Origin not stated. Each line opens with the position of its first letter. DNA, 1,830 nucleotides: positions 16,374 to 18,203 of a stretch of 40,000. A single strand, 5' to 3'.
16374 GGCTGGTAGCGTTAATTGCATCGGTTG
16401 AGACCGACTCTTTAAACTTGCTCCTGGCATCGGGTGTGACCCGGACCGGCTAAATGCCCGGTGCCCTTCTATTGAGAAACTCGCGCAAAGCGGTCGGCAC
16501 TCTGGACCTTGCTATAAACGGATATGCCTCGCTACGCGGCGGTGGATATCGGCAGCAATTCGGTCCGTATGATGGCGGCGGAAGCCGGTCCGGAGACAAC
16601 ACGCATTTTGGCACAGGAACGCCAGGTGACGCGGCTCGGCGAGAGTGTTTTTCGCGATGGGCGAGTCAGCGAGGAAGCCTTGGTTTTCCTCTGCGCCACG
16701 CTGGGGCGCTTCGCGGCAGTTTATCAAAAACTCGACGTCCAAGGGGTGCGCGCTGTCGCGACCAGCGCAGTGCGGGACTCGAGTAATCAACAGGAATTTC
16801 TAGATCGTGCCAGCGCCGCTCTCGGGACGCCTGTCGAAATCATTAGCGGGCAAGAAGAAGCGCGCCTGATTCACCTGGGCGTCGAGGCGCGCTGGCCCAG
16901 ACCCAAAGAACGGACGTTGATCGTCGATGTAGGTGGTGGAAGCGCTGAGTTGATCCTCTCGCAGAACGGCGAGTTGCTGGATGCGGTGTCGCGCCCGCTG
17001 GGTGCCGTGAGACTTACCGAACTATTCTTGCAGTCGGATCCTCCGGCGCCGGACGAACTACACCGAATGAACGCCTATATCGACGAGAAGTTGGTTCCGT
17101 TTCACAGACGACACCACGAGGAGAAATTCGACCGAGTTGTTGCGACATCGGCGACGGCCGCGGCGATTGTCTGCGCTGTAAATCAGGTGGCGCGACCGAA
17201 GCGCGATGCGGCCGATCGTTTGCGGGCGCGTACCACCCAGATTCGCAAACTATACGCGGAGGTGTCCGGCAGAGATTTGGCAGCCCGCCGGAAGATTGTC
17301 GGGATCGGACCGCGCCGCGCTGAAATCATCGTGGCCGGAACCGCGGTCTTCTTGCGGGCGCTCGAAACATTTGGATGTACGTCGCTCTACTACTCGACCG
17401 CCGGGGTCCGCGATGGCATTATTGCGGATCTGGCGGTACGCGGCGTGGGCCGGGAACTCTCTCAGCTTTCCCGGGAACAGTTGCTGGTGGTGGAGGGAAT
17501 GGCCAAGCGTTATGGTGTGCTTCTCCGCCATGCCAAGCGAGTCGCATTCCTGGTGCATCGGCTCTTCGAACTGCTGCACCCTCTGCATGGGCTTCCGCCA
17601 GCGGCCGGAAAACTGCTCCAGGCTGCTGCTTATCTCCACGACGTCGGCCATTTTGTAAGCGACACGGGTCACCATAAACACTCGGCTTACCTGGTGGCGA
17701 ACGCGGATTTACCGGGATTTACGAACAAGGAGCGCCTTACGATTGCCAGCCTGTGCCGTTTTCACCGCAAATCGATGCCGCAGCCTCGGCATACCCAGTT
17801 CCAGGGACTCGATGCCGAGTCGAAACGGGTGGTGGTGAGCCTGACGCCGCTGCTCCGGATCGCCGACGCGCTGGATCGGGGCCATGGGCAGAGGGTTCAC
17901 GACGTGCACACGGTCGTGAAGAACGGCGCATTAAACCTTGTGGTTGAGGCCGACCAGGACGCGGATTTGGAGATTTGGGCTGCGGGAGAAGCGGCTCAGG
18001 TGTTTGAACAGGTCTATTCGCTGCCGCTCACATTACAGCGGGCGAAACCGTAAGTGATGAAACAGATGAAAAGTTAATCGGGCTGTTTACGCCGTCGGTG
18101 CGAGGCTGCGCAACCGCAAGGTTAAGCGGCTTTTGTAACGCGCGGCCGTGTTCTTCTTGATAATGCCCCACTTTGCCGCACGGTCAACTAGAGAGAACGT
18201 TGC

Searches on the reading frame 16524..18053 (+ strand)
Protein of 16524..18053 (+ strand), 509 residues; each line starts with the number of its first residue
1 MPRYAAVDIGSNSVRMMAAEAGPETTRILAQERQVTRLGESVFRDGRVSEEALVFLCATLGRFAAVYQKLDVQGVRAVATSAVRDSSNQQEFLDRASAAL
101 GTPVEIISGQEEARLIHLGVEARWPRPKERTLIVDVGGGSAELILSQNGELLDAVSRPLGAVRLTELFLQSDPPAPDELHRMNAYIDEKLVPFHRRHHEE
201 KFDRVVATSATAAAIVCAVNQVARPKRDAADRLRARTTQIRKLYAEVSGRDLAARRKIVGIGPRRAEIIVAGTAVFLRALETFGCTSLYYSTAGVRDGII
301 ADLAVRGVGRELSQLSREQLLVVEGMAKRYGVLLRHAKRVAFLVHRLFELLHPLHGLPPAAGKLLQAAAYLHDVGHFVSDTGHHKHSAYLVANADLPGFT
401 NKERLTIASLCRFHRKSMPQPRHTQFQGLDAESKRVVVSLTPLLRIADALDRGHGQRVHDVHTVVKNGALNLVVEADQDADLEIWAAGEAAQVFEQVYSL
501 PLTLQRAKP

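Call 12: search_protein_families(library=pfam, proteins=[window:16524-18053:+], max_evalue=0.01)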
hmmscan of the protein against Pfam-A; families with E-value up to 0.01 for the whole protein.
window:16524-18053:+ (509 aa): 4 families
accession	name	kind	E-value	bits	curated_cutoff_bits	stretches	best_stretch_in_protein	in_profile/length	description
PF02541.22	Ppx-GppA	-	3.4e-59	201.1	27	1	26-303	10-281/285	Ppx/GppA phosphatase family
PF21447.3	Ppx-GppA_III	-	1.1e-30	107.2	27.3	1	323-471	6-153/177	Ppx/GppA phosphatase, domain III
PF01966.28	HD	-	2.4e-09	38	22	1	334-452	2-115/116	HD domain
PF24391.1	HD-CE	-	0.0016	18.6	27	1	357-451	31-186/263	HD-CE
